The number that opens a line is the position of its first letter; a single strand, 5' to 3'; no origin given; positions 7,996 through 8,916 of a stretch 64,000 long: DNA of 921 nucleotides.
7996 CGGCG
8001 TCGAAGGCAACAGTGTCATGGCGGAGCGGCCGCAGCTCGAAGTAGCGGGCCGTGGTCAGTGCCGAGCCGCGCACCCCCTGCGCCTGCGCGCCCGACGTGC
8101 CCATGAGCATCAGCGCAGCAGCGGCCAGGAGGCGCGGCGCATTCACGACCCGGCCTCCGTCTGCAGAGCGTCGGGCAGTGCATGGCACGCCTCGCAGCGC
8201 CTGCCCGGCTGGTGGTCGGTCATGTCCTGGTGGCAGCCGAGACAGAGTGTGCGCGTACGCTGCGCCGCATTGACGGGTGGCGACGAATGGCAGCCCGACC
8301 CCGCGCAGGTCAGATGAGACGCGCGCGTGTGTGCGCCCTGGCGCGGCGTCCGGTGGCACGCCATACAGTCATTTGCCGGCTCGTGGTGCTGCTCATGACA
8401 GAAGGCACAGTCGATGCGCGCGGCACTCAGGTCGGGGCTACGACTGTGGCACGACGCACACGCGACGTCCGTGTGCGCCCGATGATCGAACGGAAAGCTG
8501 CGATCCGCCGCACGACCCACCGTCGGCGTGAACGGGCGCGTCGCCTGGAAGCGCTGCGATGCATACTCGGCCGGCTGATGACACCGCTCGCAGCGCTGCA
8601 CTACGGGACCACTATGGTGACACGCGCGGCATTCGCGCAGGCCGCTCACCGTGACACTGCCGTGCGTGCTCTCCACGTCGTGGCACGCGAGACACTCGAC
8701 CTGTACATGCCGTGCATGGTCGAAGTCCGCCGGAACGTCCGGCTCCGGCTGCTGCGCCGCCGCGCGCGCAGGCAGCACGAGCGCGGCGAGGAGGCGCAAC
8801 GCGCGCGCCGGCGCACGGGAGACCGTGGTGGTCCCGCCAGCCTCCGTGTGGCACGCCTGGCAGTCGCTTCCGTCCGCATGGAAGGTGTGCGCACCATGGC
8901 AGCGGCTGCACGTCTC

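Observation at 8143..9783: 20-haem protein looks like a fusion of a NapC/NirT quinol dehydrogenase with a secreted c7-type haem wire, with a signal-peptide relic at the joint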

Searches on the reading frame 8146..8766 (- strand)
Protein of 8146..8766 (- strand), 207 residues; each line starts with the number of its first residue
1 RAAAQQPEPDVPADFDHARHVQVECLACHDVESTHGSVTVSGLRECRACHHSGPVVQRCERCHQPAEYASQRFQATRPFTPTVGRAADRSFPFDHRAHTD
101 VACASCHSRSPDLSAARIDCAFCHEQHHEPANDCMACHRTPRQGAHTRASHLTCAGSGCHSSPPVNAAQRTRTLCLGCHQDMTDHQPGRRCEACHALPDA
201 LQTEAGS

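Call 30: search_protein_representatives(protein=window:8146-8766:-)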
Query: 207 residues. Proteins with E-value up to 0.001 (for the whole library): 409; up to 1e-10: 315; up to 1e-30: 67. The best 150 are listed.
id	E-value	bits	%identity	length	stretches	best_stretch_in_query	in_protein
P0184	7.5e-83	294.0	68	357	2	1-206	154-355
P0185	2.3e-51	191.1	47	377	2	9-200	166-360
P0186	6.3e-49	183.1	47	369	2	13-198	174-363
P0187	2.2e-48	181.3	43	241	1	10-205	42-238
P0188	2.9e-48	181.0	49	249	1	14-200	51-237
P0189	9.6e-47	176.0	44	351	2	3-199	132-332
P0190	1.8e-46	175.1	45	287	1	13-201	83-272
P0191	2.6e-45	171.3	42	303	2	7-200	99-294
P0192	6.2e-45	170.1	42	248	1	3-202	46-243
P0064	2.2e-44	168.2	44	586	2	13-200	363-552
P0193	4.6e-43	164.0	41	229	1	13-199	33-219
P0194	2.6e-41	158.2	43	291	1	14-201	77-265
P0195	3.2e-41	157.9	38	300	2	14-197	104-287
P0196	3.6e-41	157.8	44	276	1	9-199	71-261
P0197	5.4e-41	157.2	45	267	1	11-197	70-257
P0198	8.7e-41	156.5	43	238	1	13-199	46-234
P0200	2.2e-40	155.2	41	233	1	2-199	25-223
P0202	5.1e-40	154.0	43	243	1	13-199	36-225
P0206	1.8e-38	149.0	42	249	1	14-199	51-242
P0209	2.1e-38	148.7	43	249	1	14-199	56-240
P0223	4.3e-36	141.2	42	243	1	3-199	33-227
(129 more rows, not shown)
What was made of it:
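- On Gemmatimonadota 9-haem C-module family (unnamed; defined in this session): Identity is 38-49% over the full length (call 30).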

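Call 33: list_cluster_members(proteins=[P0187, P0188, P0192, P0193, P0198, P0200, P0202, P0206, P0209, P0223])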
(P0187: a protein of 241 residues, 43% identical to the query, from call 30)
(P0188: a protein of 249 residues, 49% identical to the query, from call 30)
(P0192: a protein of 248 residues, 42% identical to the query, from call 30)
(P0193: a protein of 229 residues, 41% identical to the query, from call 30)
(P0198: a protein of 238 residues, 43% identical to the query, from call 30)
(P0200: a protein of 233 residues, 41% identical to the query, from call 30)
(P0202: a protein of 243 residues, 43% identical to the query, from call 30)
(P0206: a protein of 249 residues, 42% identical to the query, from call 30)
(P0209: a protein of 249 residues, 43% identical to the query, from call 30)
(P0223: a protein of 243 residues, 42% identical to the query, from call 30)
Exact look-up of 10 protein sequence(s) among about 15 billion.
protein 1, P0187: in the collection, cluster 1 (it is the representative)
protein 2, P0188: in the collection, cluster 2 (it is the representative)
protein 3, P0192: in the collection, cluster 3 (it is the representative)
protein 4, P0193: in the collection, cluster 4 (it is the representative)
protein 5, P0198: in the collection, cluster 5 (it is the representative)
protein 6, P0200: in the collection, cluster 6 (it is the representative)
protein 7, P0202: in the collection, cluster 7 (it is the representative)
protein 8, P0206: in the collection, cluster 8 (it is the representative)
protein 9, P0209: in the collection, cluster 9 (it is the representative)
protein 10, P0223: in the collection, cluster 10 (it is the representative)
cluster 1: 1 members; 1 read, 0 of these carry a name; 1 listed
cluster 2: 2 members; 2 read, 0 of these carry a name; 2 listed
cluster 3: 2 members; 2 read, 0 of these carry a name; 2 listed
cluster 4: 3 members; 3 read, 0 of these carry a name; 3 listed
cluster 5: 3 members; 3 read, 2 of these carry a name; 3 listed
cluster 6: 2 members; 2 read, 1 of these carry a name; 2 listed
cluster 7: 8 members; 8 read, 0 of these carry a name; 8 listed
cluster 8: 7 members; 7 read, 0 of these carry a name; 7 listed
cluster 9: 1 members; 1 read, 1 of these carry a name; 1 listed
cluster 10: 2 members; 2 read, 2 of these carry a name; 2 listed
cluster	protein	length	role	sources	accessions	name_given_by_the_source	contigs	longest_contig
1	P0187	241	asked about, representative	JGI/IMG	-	-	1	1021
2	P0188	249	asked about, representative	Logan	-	-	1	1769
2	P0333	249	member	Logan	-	-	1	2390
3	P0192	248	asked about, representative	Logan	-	-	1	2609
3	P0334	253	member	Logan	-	-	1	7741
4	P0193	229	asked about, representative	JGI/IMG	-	-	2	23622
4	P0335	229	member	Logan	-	-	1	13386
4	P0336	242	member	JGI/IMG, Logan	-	-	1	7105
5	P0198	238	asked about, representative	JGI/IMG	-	hypothetical protein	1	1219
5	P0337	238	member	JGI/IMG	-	hypothetical protein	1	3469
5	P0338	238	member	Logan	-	-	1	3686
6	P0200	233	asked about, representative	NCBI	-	-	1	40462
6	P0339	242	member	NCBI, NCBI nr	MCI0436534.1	MAG: cytochrome c3 family protein [Gemmatimonadetes bacterium] | cytochrome c3 family protein [Gemmatimonadota bacterium]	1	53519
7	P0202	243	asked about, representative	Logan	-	-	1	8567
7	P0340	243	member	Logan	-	-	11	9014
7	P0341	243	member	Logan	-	-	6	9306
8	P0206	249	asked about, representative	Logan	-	-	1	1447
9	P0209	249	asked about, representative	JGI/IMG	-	hypothetical protein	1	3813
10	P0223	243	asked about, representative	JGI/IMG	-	hypothetical protein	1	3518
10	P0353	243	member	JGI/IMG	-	hypothetical protein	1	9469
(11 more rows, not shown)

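Call 34: find_encoding_contigs(protein=P0200, flank=8000, max_places=2)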
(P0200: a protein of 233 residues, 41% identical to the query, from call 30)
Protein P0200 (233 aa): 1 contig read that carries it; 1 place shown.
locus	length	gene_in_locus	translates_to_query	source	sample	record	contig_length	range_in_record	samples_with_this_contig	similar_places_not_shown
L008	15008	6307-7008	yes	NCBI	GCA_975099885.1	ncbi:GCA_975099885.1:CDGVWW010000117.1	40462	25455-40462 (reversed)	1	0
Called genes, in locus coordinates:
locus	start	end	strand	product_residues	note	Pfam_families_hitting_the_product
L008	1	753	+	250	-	?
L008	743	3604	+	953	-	PF00082:Peptidase_S8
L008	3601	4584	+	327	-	-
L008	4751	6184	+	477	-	PF14522:Cytochrome_C7 (faint), PF13435:Cytochrome_C554 (weak)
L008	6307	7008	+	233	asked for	PF14522:Cytochrome_C7 (faint), PF02085:Cytochrom_CIII (weak)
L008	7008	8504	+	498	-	-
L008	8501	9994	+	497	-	PF14522:Cytochrome_C7 (faint), PF14537:Cytochrom_c3_2 (faint), PF22113:Mtrc-MtrF_II-IV_dom (faint), PF09699:Paired_CXXCH_1 (faint)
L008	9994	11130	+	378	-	PF03264:Cytochrom_NNT (faint), PF14522:Cytochrome_C7 (faint), PF14537:Cytochrom_c3_2 (faint)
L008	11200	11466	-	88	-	-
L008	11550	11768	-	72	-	-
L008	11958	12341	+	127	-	PF00166:Cpn10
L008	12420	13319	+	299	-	PF01430:HSP33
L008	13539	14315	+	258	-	PF01464:SLT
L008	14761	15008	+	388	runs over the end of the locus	PF00672:HAMP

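Call 35: find_encoding_contigs(protein=P0193, flank=8000, max_places=2)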
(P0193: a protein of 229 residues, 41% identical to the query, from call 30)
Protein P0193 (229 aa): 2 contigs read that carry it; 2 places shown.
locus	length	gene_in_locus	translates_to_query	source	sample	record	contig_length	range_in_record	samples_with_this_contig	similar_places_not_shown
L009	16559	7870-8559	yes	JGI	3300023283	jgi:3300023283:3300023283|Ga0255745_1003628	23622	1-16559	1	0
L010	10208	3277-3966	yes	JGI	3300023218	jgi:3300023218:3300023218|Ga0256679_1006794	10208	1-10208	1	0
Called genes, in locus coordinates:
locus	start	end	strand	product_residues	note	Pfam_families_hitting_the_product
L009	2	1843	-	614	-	?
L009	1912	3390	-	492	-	PF05193:Peptidase_M16_C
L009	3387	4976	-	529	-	PF00675:Peptidase_M16, PF05193:Peptidase_M16_C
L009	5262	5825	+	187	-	-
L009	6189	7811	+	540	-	PF14522:Cytochrome_C7 (faint), PF09699:Paired_CXXCH_1 (weak)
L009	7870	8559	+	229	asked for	PF02085:Cytochrom_CIII (faint), PF14522:Cytochrome_C7 (faint)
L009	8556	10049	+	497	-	-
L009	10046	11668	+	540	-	PF09699:Paired_CXXCH_1 (faint), PF14522:Cytochrome_C7 (faint)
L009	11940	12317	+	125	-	PF03927:NapD (weak)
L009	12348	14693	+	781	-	PF04879:Molybdop_Fe4S4, PF00384:Molybdopterin, PF01568:Molydop_binding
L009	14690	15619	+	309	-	-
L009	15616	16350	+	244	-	PF14522:Cytochrome_C7 (faint), PF09699:Paired_CXXCH_1 (faint)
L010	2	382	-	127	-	?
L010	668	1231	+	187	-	-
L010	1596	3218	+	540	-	PF14522:Cytochrome_C7 (faint), PF09699:Paired_CXXCH_1 (weak)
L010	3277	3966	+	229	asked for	PF02085:Cytochrom_CIII (faint), PF14522:Cytochrome_C7 (faint)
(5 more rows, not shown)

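Call 41: find_related_loci(query=A5, collection=genome_contigs, flank=10000)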
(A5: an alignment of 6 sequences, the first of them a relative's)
Query A5 (233 aa) in genome_contigs; peptide patterns used: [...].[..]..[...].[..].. (x = any residue, [..] = any of these).
49 stretches matched a pattern; 36 encode a relative of the query (tblastn E <= 1e-3); 36 distinct loci.
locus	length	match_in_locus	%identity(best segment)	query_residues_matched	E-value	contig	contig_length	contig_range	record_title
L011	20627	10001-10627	64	25-233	7e-81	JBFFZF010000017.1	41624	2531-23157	MAG: Longimicrobiales bacterium isolate Mix_sand01.2020.11.G.19 k141_400396_length_41624_cov_17.2551, whole genome shotg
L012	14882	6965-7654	51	36-226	7e-56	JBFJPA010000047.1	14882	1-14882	MAG: Longimicrobiales bacterium isolate Mix_sand18.2022.04.D.4 k141_2260177_length_14882_cov_11.0007, whole genome shotg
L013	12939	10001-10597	48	22-222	6e-48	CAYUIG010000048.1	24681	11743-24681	MAG TPA_asm: uncultured Gemmatimonadaceae bacterium isolate SRP193661_co2_98 genome assembly, contig: NODE_1855_length_2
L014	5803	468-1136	39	3-227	4e-47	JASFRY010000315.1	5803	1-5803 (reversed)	MAG: Gemmatimonadota bacterium isolate D1103M02metaG_sub_Bin_396 D1103M02metaG_FD_scaffold_7561_c1, whole genome shotgun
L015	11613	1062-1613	44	38-223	5e-45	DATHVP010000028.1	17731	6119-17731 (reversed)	MAG TPA_asm: Longimicrobiales bacterium isolate SMAG_U16136 k141_1617373, whole genome shotgun sequence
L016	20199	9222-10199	44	38-222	7e-43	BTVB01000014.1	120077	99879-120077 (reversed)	MAG: Gemmatimonadota bacterium AMX-MBFR-53 DNA, sequence14, whole genome shotgun sequence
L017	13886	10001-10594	41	25-222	1e-42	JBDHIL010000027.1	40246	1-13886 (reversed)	MAG: Gemmatimonadota bacterium isolate BHB10-2_Bin_294 BHB10-2_Bin_294_scaffold_4721, whole genome shotgun sequence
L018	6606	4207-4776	40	38-225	3e-41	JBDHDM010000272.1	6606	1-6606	MAG: Gemmatimonadota bacterium isolate M8-32_Bin_247 M8-32_Bin_247_scaffold_60666, whole genome shotgun sequence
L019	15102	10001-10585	39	27-222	5e-41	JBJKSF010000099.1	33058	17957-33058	MAG: Longimicrobiales bacterium isolate Bin_76 S1Ck127_3430695_flag_0_multi_32.3732_len_33058, whole genome shotgun sequ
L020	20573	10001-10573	40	37-225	9e-40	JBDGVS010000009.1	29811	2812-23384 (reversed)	MAG: Gemmatimonadota bacterium isolate M3-2_Bin_168 M3-2_Bin_168_scaffold_8959, whole genome shotgun sequence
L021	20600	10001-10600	39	21-222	3e-39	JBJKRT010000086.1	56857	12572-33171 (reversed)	MAG: Longimicrobiales bacterium isolate Bin_65 S1Ck127_1188969_flag_0_multi_12.0000_len_56857, whole genome shotgun sequ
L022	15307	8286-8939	37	14-232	7e-39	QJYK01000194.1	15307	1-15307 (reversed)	MAG: Gemmatimonadetes bacterium isolate SZUA-318 scaffold_6704, whole genome shotgun sequence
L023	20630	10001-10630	42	22-223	8e-39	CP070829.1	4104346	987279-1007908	MAG: Gemmatimonadales bacterium isolate bin109 chromosome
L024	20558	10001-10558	41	30-221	1e-38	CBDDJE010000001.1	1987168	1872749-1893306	MAG: Longimicrobiales bacterium isolate 6353df98-31e2-49de-988c-97e44199e14f genome assembly, contig: contig_1, whole ge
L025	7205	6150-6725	41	38-227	3e-38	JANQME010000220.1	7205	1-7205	MAG: Longimicrobiales bacterium isolate PL25a_bin.86 k99_801536, whole genome shotgun sequence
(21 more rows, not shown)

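Call 68: find_encoding_contigs(protein=P0334, flank=8000, max_places=2)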
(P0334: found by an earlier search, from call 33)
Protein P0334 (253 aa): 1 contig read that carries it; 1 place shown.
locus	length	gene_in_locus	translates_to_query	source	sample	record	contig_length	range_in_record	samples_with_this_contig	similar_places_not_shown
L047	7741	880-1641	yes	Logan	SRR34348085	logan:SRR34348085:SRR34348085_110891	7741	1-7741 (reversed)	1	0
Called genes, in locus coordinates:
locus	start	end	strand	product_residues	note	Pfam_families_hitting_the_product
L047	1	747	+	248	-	?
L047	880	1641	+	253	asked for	PF02085:Cytochrom_CIII (faint)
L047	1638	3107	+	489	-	-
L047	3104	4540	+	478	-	PF14522:Cytochrome_C7 (faint), PF22113:Mtrc-MtrF_II-IV_dom (faint)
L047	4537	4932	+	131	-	PF07719:TPR_2 (faint), PF13432:TPR_16 (weak)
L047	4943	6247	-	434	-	PF01266:DAO (faint), PF01494:FAD_binding_3 (faint), PF13450:NAD_binding_8, PF01593:Amino_oxidase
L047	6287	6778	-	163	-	PF00210:Ferritin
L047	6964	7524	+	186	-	PF00571:CBS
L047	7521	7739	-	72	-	?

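Call 69: find_encoding_contigs(protein=P0353, flank=8000, max_places=2)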
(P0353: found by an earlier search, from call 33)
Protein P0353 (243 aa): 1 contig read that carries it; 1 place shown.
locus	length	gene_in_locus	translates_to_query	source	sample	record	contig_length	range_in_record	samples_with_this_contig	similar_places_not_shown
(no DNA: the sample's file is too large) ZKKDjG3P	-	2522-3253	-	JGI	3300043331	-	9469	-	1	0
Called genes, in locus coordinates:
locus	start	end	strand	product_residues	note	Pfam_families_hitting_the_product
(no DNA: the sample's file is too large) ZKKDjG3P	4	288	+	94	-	PF22919:ATP-synt_VA_C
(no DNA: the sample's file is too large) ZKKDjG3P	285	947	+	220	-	PF01813:ATP-synt_D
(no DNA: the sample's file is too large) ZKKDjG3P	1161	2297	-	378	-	PF14522:Cytochrome_C7 (faint), PF14537:Cytochrom_c3_2 (faint)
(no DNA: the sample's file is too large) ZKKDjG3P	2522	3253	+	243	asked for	PF02085:Cytochrom_CIII (faint), PF14522:Cytochrome_C7 (faint)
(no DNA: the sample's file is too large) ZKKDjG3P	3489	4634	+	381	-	PF01058:Oxidored_q6, PF14720:NiFe_hyd_SSU_C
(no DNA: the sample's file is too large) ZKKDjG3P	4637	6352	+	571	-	PF27537:HoxH (weak), PF00374:NiFeSe_Hases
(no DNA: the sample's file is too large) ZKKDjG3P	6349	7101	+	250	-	PF01292:Ni_hydr_CYTB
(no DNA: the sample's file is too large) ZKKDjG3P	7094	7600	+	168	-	PF01750:HycI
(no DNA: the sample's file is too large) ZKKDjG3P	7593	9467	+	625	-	?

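Call 70: find_encoding_contigs(protein=P0341, flank=8000, max_places=2)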
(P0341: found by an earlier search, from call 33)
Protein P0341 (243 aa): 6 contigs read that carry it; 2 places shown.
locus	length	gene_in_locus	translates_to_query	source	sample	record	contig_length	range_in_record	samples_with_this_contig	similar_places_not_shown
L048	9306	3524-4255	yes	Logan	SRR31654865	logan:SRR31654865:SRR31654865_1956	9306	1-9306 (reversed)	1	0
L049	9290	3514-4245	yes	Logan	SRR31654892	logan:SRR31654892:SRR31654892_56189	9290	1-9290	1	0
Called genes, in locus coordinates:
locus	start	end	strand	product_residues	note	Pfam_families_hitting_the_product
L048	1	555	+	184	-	?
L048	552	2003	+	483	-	PF14522:Cytochrome_C7 (faint), PF22113:Mtrc-MtrF_II-IV_dom (faint)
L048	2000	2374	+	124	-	PF13181:TPR_8 (faint), PF13432:TPR_16 (weak)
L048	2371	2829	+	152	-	PF13442:Cytochrome_CBB3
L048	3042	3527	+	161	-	-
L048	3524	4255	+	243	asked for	PF02085:Cytochrom_CIII (faint)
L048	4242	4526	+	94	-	PF03927:NapD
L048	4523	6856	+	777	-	PF04879:Molybdop_Fe4S4, PF00384:Molybdopterin, PF01568:Molydop_binding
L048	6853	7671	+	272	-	PF13442:Cytochrome_CBB3 (faint), PF14522:Cytochrome_C7 (faint), PF14537:Cytochrom_c3_2 (faint)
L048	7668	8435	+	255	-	PF03264:Cytochrom_NNT (faint), PF09699:Paired_CXXCH_1 (faint)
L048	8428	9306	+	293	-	?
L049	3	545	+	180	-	?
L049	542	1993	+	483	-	PF14522:Cytochrome_C7 (faint), PF22113:Mtrc-MtrF_II-IV_dom (faint)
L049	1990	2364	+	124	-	PF13181:TPR_8 (faint), PF13432:TPR_16 (weak)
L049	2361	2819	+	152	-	PF13442:Cytochrome_CBB3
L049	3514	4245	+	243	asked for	PF02085:Cytochrom_CIII (faint)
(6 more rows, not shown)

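Call 84: find_related_loci(query=A5, collection=metagenome_contigs, flank=10000)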
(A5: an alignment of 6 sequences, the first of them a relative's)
Query A5 (233 aa) in metagenome_contigs; peptide patterns used: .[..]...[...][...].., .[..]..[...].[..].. (x = any residue, [..] = any of these).
600 stretches matched a pattern (row limit reached: there are more); 256 encode a relative of the query (tblastn E <= 1e-3); the best 80 are kept; 80 distinct loci.
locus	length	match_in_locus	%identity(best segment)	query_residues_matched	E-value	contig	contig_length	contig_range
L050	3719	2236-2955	47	19-227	2e-53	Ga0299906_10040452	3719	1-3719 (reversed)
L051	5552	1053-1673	44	11-222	6e-48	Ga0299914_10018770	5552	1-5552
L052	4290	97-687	42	38-232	1e-47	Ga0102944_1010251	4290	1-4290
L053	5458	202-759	44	38-221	5e-47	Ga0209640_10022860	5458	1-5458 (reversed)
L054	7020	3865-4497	42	8-222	1e-46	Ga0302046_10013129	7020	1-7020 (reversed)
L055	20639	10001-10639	42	3-222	4e-46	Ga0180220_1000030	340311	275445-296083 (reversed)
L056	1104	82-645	42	37-222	1e-46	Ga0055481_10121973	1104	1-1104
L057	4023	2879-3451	43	37-222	2e-44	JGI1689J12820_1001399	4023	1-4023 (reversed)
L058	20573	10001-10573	43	37-222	2e-44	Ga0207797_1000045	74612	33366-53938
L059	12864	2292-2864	44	29-222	3e-43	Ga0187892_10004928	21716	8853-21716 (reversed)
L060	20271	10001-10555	40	38-222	9e-42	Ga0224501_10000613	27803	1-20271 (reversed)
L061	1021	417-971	40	38-222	1e-43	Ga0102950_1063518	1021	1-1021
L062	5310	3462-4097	38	6-222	1e-40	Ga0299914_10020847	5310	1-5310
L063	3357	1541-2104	42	38-221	1e-39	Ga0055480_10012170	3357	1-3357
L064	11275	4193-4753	40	38-222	8e-40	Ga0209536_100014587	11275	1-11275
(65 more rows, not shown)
